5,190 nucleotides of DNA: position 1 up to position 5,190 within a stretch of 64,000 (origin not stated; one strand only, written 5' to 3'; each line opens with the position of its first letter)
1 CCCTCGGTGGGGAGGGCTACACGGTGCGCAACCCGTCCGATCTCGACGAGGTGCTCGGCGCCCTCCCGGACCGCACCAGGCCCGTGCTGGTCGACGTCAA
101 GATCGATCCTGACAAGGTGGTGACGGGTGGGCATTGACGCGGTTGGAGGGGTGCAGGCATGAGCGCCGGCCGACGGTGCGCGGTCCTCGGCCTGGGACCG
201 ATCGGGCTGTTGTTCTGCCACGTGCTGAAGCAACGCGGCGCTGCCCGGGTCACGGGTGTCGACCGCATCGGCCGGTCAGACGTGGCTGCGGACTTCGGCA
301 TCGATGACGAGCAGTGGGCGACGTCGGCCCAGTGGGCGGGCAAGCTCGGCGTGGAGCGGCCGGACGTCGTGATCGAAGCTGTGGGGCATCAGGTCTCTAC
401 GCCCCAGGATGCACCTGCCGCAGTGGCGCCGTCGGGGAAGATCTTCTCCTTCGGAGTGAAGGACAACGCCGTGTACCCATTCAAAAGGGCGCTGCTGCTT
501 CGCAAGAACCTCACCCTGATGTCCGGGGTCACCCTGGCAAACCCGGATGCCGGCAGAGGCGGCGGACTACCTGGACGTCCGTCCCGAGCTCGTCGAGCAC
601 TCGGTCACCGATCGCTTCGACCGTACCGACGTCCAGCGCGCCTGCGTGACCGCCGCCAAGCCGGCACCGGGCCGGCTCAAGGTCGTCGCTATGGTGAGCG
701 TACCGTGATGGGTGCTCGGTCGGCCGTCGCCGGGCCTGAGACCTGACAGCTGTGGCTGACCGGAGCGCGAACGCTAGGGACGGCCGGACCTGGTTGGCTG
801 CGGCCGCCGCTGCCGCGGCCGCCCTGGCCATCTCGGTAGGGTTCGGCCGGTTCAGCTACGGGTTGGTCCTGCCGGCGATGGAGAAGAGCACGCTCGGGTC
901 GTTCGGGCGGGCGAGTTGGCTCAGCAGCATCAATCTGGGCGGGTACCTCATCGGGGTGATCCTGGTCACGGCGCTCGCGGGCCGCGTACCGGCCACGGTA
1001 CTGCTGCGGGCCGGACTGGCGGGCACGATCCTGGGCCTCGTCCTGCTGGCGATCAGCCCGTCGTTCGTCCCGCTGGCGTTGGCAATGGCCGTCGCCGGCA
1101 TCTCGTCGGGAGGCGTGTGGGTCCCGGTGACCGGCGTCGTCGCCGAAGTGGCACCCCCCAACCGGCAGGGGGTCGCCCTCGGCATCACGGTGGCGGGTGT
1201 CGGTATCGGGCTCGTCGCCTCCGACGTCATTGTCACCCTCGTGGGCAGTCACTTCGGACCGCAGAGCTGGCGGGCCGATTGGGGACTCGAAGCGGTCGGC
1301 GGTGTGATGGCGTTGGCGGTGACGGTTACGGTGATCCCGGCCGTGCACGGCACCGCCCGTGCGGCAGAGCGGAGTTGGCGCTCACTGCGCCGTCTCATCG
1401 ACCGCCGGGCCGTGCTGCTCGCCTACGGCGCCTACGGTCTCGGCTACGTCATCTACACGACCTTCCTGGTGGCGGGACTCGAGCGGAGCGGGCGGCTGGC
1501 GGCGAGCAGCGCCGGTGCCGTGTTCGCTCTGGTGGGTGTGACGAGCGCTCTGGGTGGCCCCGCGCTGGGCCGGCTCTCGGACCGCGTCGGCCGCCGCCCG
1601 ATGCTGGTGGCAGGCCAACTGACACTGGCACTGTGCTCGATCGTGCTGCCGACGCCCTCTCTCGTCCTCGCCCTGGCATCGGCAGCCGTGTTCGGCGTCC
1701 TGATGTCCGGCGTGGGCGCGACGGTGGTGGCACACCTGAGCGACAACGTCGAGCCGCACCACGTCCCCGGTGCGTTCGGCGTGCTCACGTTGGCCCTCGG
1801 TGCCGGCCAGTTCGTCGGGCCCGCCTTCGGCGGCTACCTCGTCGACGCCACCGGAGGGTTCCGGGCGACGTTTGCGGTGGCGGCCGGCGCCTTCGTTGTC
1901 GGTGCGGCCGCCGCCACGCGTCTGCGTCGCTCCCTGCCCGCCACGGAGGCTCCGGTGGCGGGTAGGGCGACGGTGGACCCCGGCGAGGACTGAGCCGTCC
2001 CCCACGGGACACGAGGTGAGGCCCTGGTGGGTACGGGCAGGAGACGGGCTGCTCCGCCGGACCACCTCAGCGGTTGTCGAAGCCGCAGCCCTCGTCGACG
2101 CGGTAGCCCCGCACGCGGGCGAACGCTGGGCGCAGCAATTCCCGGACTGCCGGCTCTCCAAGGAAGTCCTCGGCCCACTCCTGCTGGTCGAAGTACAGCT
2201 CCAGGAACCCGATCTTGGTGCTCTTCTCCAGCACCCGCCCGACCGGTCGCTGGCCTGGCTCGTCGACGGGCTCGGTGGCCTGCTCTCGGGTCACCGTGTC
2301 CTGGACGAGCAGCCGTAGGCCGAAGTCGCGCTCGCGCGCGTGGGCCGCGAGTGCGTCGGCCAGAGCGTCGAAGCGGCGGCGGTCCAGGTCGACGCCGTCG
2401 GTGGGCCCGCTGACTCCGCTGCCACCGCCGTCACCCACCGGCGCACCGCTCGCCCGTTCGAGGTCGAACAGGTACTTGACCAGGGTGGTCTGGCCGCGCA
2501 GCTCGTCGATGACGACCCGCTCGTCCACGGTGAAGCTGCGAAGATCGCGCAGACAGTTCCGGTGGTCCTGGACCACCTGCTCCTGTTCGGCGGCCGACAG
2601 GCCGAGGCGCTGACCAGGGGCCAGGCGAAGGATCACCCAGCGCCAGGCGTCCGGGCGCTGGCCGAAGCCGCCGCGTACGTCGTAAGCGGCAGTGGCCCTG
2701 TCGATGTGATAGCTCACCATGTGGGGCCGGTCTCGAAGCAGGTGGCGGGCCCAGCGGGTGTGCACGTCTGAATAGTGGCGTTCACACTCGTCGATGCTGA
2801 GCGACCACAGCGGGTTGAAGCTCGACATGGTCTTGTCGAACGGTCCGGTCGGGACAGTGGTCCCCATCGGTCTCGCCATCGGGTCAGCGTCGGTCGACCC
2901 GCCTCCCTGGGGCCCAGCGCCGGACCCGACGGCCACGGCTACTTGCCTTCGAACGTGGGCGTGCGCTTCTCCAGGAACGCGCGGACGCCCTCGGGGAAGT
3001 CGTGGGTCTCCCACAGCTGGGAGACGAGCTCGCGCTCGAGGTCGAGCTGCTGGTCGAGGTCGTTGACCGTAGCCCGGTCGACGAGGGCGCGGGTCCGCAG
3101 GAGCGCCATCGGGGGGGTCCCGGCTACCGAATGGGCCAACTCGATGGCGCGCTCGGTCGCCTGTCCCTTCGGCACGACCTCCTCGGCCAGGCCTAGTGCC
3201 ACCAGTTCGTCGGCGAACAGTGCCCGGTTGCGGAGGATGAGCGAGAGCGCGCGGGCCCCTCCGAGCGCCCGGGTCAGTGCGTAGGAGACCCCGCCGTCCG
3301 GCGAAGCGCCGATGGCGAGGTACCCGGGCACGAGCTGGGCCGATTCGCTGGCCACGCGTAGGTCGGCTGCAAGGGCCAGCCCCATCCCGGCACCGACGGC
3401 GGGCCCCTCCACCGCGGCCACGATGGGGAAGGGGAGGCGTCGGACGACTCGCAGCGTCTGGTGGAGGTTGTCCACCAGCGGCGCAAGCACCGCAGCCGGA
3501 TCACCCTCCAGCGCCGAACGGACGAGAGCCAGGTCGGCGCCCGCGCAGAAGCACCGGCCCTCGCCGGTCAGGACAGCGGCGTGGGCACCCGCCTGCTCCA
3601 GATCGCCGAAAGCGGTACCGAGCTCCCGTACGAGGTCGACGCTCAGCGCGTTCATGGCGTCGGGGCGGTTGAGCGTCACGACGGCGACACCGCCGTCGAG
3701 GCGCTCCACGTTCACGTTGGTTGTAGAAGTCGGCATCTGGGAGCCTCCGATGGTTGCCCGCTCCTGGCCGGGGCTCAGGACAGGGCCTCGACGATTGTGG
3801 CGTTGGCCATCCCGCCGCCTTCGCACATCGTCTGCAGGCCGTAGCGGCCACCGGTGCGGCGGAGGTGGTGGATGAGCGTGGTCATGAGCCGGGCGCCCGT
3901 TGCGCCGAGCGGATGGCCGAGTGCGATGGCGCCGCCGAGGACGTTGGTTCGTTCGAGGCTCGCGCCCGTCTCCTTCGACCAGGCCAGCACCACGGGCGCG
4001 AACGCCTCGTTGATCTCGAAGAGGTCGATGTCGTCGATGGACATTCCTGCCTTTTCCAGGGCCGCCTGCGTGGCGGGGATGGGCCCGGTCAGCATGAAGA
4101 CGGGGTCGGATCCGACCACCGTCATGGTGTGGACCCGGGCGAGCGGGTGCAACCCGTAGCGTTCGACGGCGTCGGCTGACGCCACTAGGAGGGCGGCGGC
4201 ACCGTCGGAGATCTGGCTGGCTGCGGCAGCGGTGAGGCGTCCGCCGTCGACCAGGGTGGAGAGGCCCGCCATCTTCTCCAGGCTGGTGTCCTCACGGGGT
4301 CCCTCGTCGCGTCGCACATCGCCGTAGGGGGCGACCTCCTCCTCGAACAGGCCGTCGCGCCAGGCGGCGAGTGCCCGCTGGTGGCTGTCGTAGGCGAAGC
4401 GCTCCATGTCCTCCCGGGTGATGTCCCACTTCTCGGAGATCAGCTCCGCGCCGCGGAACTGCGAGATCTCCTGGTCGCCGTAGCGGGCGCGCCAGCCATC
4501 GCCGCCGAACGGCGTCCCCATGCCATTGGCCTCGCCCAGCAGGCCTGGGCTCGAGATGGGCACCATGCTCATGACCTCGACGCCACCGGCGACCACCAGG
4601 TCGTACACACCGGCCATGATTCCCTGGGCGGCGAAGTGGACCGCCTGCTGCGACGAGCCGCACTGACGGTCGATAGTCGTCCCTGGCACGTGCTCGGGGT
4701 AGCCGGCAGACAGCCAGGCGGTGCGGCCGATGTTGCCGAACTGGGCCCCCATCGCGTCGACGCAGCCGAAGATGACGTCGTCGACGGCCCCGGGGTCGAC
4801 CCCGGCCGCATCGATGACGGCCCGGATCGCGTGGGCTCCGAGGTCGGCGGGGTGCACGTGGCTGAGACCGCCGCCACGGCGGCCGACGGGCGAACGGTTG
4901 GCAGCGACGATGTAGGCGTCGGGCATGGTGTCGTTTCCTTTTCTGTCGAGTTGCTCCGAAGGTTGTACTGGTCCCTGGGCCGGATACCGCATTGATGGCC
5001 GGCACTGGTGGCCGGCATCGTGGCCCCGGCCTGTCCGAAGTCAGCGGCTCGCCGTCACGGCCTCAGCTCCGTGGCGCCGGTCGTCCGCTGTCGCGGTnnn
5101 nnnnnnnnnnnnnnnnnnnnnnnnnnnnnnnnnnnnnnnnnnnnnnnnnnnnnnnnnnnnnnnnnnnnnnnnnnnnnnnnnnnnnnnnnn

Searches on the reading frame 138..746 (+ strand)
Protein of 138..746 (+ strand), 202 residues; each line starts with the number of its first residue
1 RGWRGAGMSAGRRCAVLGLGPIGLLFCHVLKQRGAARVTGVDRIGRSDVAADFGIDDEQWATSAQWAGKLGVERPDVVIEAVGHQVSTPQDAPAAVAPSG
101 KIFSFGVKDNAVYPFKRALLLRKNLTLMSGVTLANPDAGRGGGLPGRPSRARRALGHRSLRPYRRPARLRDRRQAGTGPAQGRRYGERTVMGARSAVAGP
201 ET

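Call 28: search_protein_families(library=pfam, proteins=[window:138-746:+], max_evalue=0.001)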
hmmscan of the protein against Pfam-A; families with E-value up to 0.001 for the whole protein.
window:138-746:+ (202 aa): 2 families
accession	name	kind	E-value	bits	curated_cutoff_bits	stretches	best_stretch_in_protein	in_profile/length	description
PF00107.32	ADH_zinc_N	-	5.3e-10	39.8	31.8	1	21-128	1-110/129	Zinc-binding dehydrogenase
PF16912.11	Glu_dehyd_C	-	1e-05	25.6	34.9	1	12-111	32-135/211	Glucose dehydrogenase C-terminus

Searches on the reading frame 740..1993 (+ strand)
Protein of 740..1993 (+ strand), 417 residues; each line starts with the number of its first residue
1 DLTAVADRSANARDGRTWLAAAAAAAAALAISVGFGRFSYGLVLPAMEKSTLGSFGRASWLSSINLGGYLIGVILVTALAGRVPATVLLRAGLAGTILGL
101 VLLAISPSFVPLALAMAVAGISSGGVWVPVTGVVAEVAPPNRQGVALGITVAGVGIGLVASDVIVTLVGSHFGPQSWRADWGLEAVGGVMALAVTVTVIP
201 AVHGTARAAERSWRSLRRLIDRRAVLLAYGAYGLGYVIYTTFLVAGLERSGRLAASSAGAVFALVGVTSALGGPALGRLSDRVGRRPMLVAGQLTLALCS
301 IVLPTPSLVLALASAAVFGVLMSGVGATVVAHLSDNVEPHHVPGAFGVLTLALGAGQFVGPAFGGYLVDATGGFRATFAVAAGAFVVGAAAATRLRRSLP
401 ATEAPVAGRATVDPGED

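Call 23: search_protein_families(library=pfam, proteins=[window:740-1993:+], max_evalue=0.00001)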
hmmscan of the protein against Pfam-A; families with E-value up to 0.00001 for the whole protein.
window:740-1993:+ (417 aa): 2 families
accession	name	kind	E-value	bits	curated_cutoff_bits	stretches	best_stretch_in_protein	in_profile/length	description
PF06779.20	MFS_4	-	8.5e-46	157.4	26.3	1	30-391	2-362/364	Uncharacterised MFS-type transporter YbfB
PF07690.21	MFS_1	-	9.8e-42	143.5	33.4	2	226-403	2-179/347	Major Facilitator Superfamily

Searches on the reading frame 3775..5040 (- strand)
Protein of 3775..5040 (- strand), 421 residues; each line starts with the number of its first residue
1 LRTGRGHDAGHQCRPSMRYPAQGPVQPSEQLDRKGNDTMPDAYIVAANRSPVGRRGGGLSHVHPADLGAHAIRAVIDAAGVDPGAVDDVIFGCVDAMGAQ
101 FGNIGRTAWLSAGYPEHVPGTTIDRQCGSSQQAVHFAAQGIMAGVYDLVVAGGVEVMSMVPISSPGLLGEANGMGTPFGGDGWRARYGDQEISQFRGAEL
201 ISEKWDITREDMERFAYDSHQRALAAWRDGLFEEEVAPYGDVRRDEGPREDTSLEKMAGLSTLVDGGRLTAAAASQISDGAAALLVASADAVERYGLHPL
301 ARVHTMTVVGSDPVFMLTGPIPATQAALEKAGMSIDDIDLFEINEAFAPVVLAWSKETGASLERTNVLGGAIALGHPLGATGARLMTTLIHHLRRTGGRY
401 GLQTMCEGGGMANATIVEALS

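Call 23: search_protein_families(library=pfam, proteins=[window:3775-5040:-], max_evalue=0.00001)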
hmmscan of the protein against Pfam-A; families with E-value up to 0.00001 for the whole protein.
window:3775-5040:- (421 aa): 4 families
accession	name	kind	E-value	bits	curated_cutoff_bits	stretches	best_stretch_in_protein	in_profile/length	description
PF00108.29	Thiolase_N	-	1.6e-55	188.7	26.4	1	43-289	2-259/260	Thiolase, N-terminal domain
PF02803.24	Thiolase_C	-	9.5e-46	154.9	27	1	298-418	2-122/123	Thiolase, C-terminal domain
PF22691.2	Thiolase_C_1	-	8e-07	29.3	28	0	308-359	8-59/144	Thiolase C-terminal domain-like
PF00109.32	ketoacyl-synt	-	7.5e-06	26.2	20.8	0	120-157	167-204/252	Beta-ketoacyl synthase, N-terminal domain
